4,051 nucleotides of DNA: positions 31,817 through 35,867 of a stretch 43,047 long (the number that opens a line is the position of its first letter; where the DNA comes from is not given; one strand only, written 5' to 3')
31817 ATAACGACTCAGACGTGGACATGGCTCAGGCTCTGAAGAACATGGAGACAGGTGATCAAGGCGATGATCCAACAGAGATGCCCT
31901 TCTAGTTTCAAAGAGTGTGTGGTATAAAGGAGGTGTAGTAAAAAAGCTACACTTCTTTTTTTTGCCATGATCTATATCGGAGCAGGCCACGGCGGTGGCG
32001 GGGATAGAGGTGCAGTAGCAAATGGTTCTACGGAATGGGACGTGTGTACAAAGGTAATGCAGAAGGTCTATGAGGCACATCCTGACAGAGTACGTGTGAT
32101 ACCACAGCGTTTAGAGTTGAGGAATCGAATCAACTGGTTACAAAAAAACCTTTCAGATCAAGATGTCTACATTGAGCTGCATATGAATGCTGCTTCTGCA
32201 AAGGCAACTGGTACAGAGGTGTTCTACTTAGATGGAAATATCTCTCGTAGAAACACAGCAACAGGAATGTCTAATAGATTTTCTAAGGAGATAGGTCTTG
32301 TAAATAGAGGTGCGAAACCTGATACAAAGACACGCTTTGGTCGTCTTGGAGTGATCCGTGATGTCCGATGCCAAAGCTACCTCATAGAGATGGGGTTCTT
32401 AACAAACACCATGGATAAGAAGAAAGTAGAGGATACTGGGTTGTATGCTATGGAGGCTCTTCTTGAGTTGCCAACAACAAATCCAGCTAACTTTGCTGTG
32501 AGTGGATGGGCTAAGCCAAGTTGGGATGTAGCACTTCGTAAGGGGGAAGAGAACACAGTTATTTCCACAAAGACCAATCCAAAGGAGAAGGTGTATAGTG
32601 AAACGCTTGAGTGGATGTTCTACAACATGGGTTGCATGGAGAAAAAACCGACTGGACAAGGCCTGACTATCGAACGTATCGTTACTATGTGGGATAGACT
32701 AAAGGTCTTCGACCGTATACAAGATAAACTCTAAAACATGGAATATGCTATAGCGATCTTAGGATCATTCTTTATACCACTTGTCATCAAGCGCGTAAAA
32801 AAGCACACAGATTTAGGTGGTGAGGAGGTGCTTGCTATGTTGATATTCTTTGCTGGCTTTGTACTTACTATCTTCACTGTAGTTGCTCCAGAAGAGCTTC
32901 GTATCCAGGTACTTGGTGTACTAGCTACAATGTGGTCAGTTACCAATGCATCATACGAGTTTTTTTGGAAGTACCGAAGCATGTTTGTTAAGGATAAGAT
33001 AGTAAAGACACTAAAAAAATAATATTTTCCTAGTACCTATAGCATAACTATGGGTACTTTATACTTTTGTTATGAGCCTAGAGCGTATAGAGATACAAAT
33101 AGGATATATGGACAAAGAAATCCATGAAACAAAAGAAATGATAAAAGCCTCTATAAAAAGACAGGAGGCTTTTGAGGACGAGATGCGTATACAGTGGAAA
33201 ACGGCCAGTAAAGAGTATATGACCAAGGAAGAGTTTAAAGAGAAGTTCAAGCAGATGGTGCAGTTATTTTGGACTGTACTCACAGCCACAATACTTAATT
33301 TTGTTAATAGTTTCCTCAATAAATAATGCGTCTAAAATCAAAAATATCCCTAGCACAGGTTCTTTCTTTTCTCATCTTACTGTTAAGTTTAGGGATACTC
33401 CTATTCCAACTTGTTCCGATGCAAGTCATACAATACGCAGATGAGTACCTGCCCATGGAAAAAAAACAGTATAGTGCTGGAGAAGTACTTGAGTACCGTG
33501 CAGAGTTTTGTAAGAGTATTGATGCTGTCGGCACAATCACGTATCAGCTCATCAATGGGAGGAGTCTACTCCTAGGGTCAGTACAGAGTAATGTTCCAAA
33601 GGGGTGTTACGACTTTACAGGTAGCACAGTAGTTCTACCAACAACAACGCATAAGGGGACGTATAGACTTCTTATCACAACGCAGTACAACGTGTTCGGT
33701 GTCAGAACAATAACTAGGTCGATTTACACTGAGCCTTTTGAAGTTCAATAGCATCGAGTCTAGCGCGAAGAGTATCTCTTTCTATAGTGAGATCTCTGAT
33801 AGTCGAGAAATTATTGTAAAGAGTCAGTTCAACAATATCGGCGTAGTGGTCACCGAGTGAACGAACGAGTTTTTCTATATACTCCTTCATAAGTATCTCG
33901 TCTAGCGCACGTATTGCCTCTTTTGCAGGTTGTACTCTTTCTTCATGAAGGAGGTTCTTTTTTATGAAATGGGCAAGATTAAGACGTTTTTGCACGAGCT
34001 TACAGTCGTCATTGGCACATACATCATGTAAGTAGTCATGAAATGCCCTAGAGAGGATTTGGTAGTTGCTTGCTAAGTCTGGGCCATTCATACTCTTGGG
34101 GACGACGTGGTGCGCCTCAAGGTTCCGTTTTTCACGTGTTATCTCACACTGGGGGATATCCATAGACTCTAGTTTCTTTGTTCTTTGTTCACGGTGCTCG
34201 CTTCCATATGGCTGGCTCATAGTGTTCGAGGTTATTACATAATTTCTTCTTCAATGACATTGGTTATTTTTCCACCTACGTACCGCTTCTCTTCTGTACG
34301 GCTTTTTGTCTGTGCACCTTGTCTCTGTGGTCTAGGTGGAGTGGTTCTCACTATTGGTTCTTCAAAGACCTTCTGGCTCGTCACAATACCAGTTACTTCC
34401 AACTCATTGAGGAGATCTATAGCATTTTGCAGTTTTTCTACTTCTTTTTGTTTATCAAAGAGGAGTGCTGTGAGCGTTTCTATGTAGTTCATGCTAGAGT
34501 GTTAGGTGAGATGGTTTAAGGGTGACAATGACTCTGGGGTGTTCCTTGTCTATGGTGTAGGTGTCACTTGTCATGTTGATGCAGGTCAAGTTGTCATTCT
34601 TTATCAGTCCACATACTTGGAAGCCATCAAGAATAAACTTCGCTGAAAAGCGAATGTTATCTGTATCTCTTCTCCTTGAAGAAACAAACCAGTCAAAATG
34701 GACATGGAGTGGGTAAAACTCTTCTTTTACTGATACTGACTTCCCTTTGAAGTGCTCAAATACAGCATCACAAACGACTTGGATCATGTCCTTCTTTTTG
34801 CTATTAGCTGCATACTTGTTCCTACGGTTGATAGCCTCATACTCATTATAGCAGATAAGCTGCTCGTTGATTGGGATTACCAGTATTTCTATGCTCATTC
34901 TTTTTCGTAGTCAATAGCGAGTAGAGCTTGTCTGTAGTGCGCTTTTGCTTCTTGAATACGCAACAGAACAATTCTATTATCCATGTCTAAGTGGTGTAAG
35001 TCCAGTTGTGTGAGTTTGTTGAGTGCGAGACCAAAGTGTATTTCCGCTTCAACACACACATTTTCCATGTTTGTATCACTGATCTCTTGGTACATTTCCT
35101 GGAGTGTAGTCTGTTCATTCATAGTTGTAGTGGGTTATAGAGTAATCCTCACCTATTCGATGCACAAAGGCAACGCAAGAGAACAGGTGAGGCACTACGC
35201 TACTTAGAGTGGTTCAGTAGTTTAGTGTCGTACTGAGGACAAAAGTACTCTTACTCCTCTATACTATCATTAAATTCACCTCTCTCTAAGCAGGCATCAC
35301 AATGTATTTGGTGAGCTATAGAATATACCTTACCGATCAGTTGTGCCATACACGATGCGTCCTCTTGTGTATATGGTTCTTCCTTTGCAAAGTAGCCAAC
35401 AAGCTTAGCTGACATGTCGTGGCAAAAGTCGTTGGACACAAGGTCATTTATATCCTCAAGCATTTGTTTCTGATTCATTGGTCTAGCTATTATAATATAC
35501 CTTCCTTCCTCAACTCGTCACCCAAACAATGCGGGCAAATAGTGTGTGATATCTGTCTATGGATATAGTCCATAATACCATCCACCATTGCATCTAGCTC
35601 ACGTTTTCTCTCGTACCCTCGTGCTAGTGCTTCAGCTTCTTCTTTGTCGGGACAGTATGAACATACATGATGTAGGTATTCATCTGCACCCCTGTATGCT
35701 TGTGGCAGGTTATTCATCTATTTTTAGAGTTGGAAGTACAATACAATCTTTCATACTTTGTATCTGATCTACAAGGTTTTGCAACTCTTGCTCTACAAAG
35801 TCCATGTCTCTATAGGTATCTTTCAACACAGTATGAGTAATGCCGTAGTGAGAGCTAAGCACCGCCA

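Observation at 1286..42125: Oriented TA-rich + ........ (G-free, C/A-rich) element abutting the start codons of the leftward genes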

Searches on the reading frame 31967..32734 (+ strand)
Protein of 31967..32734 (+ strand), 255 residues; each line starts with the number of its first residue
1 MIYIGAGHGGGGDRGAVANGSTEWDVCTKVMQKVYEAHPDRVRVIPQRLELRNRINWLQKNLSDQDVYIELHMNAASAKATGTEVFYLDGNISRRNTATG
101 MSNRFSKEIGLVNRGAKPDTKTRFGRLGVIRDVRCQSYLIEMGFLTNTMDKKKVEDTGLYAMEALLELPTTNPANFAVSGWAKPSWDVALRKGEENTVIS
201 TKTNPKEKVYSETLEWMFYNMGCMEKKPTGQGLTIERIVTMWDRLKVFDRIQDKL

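Call 23: search_protein_families(library=phrogs, proteins=[window:31967-32734:+], max_evalue=0.001)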
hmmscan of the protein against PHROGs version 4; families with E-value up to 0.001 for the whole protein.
window:31967-32734:+ (255 aa): 4 families
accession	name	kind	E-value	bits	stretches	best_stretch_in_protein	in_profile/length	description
phrog_435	-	lysis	2.1e-29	103.9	1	2-155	115-267/556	endolysin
phrog_2742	-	lysis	1.6e-14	55.1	1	3-156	5-162/318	endolysin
phrog_489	-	lysis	4.6e-14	53.1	1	54-156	239-335/459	endolysin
phrog_12727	-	lysis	0.00027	21.3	1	3-161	166-329/393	endolysin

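Call 26: search_dna_similar(query=window:31967-32734:+, collection=phages, mode=protein, max_rows=15)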
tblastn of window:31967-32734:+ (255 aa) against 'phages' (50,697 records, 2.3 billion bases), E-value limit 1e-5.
Records with a match: 48; places in all: 48; records where one place covers at least 80% of the query: 0.
Best place of each record, by identity: <60% 48.
By first word of the organism name: Bacillus 38; Carnobacterium 5; Listeria 3; Xanthomonas 1; Cobetia 1.
By host as written in the record: Bacillus cereus 12; Carnobacterium divergens 5; Bacillus anthracis ST-1 4; Bacillus sp. 3; Bacillus cereus ATCC 14579 2; Bacillus thuringiensis subsp. kurstaki 2; Priestia megaterium 2; Bacillus anthracis Sterne 2; and 13 more.
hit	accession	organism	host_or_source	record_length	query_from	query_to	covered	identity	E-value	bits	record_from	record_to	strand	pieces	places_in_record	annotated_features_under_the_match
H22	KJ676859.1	Bacillus phage JBP901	Bacillus cereus ATCC 14579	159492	47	162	45%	35.5%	2e-8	61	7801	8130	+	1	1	putative cell wall hydrolase/autolysin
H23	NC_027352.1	Bacillus phage JBP901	Bacillus cereus ATCC 14579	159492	47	162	45%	35.5%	2e-8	61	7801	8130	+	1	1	endolysin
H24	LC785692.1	Bacillus phage CM1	Bacilus cereus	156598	47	162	45%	35.5%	2e-8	60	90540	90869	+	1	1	endolysin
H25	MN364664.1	Xanthomonas phage Xoo-sp15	Xanthomonas oryzae pv. oryzae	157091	47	162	45%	35.0%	2e-7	57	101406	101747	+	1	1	N-acetylmuramoyl-L-alanine amidase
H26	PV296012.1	Bacillus phage 0524phi7-1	Bacillus thuringiensis BtSerwer7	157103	47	162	45%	34.7%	1e-7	58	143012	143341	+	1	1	endolysin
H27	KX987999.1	Bacillus phage BCP12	Bacillus cereus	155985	47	162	45%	34.7%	1e-7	58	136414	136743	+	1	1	cell wall hydrolase/autolysin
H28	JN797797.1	Bacillus phage BCP78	Bacillus cereus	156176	47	162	45%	34.7%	1e-7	58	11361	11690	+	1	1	cell wall hydrolase/autolysin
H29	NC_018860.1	Bacillus phage BCP78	Bacillus cereus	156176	47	162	45%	34.7%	1e-7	58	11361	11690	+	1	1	endolysin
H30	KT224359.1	Bacillus phage TsarBomba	Bacillus thuringiensis subsp. kurstaki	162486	47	162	45%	34.7%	2e-7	57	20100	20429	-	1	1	N-acetylmuramoyl-L-alanine amidase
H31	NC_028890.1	Bacillus phage TsarBomba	Bacillus thuringiensis subsp. kurstaki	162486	47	162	45%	34.7%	2e-7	57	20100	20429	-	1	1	endolysin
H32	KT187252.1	Bacillus phage PBC6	Bacillus cereus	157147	47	162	45%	34.7%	2e-7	57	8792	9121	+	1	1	N-acetylmuramoyl-L-alanine amidase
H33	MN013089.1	Bacillus phage vB_BspM_MarvelLand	Bacillus sp.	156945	47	162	45%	34.7%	3e-7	57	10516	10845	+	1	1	putative acetylmuramoyl-L-alanine amidase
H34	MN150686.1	Bacillus phage BC-T25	Bacillus sp.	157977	47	162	45%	34.7%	3e-7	57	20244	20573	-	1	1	acetylmuramoyl-L-alanine amidase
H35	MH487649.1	Bacillus phage BC01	Bacillus cereus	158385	47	162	45%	34.7%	3e-7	57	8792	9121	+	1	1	cell wall hydrolase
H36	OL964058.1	Bacillus phage vB_BtM_BMBsp2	Bacillus thuringiensis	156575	47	162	45%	34.7%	3e-7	57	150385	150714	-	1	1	lysin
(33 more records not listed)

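Call 30: search_protein_families(library=pfam, proteins=[window:31967-32734:+], max_evalue=0.01)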
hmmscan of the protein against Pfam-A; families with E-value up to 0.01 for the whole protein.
window:31967-32734:+ (255 aa): 1 family
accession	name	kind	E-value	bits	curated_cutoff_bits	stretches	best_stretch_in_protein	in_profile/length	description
PF01520.23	Amidase_3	-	6.7e-22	78.8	27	1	2-157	1-158/174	N-acetylmuramoyl-L-alanine amidase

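Call 31: list_cluster_members(proteins=[P0001, window:31967-32734:+, window:13772-14698:+])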
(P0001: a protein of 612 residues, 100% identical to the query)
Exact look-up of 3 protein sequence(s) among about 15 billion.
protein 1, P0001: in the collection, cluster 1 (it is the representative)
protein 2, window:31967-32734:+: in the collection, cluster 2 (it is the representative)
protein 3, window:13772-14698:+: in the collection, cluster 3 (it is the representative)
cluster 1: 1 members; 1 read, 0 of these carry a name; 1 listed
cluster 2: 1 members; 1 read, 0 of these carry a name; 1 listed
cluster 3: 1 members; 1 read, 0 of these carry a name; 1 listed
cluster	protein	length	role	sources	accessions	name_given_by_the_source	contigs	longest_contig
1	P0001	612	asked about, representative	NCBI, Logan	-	-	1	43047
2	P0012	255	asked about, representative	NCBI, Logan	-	-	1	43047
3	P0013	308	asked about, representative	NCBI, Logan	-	-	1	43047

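Call 40: find_homologous_proteins(query=window:31967-32734:+, max_evalue=1e-10)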
Query window:31967-32734:+ (255 aa): 11 proteins with E <= 1e-10 among 528 candidates.
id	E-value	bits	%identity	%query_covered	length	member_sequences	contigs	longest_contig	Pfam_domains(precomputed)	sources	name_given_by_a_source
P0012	1.1e-170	583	100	100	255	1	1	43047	PF01520.24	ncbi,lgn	-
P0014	2.2e-81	291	56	98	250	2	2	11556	PF01520.24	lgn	-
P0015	2.9e-78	281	54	97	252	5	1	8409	PF01520.24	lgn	-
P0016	3.5e-75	271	49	95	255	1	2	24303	PF01520.24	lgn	-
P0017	3.9e-46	176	39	100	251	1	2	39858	PF01520.24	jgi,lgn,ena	-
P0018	1.0e-35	141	39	82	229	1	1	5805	PF01520.24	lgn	-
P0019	1.7e-25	108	37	65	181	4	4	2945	PF01520.24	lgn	-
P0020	7.2e-21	93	38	60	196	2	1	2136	PF01520.24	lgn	-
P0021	1.1e-19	89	37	65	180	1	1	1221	PF01520.24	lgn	-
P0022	1.4e-14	72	36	64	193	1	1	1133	PF01520.24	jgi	jgi:N-acetylmuramoyl-L-alanine amidase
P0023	9.9e-14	69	33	63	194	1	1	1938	PF01520.24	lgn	-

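Call 76: find_encoding_contigs(protein=P0016, flank=10000, max_places=1)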
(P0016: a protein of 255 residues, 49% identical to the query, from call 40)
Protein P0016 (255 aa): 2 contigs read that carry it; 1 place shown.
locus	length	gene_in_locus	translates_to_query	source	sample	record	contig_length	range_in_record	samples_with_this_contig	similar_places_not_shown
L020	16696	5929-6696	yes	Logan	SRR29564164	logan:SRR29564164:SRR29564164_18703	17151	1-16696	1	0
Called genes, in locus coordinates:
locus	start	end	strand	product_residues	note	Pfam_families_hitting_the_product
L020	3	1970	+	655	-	?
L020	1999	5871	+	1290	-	-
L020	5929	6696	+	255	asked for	PF01520:Amidase_3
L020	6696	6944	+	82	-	-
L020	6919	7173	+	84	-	-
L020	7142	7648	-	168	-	-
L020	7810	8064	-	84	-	-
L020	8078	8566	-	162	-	PF06356:DUF1064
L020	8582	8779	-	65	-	-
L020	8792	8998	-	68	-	-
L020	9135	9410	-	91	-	-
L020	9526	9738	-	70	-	-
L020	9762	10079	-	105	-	-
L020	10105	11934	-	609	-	PF13481:AAA_25, PF03796:DnaB_C, PF06745:ATPase (weak)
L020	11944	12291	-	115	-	-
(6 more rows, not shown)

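Call 77: find_encoding_contigs(protein=P0017, flank=10000, max_places=1)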
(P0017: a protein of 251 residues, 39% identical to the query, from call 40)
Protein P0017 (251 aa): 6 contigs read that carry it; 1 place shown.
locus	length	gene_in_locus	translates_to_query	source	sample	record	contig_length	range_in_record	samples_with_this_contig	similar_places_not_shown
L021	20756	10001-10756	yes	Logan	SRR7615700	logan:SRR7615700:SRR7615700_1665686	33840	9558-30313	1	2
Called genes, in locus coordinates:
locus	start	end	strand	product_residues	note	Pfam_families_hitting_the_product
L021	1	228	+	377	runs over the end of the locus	-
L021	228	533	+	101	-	-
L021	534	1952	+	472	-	-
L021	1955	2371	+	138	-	-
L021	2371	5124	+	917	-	PF01551:Peptidase_M23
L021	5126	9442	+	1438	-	-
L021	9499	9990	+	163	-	-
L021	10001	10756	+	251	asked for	PF01520:Amidase_3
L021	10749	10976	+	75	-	-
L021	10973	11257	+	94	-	-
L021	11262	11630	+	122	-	-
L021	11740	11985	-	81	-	-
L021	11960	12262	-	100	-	-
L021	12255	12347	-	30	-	-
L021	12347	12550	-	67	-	-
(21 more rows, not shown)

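Call 111: search_dna_similar(query=window:31967-32734:+, collection=plasmids, mode=protein, max_rows=12, max_evalue=0.001)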
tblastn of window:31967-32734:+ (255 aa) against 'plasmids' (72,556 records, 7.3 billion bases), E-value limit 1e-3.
Records with a match: 114; places in all: 116; records where one place covers at least 80% of the query: 0.
Best place of each record, by identity: <60% 114.
By first word of the organism name: Bacillus 86; Lactiplantibacillus 17; Pediococcus 5; Vagococcus 3; Pontibacillus 1; Monoglobus 1; Peribacillus 1.
By predicted mobility (MOB-suite, as given by PLSDB): conjugative 78; mobilizable 21; non-mobilizable 15.
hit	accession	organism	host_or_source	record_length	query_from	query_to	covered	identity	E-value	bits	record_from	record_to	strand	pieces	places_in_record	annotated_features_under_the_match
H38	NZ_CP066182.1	Bacillus cytotoxicus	Whole organism,Instant Soup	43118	50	153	41%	36.2%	1e-7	59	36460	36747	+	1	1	N-acetylmuramoyl-L-alanine amidase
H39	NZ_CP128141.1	Bacillus mycoides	bacterial isolate,field soil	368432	61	179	47%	31.5%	1e-5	54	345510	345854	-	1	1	N-acetylmuramoyl-L-alanine amidase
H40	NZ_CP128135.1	Bacillus mycoides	bacterial isolate,field soil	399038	61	179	47%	31.5%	1e-5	54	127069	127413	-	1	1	N-acetylmuramoyl-L-alanine amidase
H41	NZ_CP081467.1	Vagococcus fluvialis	Halichondria panicea,isolate,marine ...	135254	65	173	43%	32.2%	4e-7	58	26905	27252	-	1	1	N-acetylmuramoyl-L-alanine amidase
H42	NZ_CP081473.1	Vagococcus fluvialis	Hymeniacidon perlevis,isolate,marine ...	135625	65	173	43%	32.2%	4e-7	58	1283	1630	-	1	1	N-acetylmuramoyl-L-alanine amidase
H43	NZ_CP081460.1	Vagococcus fluvialis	Hymeniacidon perlevis,isolate,marine ...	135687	65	173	43%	32.2%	4e-7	58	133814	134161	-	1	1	N-acetylmuramoyl-L-alanine amidase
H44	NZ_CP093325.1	Bacillus sp. N5-665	whole organism,peat soil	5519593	47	167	47%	28.6%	5e-4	49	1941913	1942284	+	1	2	none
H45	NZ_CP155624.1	Bacillus paramobilis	Canis lupus familiaris,adipose,leg wound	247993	47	167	47%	28.6%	6e-4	48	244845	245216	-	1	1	none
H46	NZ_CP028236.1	Lactiplantibacillus plantarum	cell culture,Diced Radish Kimchi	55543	61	156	38%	35.7%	1e-4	50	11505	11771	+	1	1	N-acetylmuramoyl-L-alanine amidase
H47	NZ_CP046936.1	Lactiplantibacillus plantarum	Chaeturichthys stigmatias,whole organism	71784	61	156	38%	35.7%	1e-4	50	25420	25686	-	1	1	N-acetylmuramoyl-L-alanine amidase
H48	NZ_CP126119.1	Lactiplantibacillus plantarum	fish,cell culture,gut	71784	61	156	38%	35.7%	1e-4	50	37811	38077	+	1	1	N-acetylmuramoyl-L-alanine amidase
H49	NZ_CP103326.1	Lactiplantibacillus plantarum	cell culture,pearl gentian grouper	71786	61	156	38%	35.7%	1e-4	50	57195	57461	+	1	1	N-acetylmuramoyl-L-alanine amidase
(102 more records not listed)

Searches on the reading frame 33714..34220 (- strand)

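Call 65: search_protein_families(library=pfam, proteins=[window:33714-34220:-], max_evalue=0.01)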
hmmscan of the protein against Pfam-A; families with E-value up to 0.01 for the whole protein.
window:33714-34220:- (168 aa): 1 family
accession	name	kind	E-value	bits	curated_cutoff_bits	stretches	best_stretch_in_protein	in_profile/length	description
PF01844.29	HNH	-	0.0047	17.5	21.4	1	25-56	4-36/47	HNH endonuclease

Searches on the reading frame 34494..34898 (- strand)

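Call 65: search_protein_families(library=pfam, proteins=[window:34494-34898:-], max_evalue=0.01)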
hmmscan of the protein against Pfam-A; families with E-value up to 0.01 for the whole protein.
window:34494-34898:- (134 aa): 1 family
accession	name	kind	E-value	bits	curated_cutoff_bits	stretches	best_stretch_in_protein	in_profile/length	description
PF02926.22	THUMP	-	0.0027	18.5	20.6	1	24-68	31-74/84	THUMP domain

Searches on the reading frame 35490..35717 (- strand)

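Call 101: search_protein_families(library=pfam, proteins=[window:35490-35717:-], max_evalue=0.05)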
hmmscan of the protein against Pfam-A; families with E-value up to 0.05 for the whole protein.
window:35490-35717:- (75 aa): 1 family
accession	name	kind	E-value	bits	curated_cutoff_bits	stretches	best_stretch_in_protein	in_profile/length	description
PF24042.1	DUF7351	-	0.027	14.7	31.2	1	9-66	14-74/177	Domain of unknown function (DUF7351)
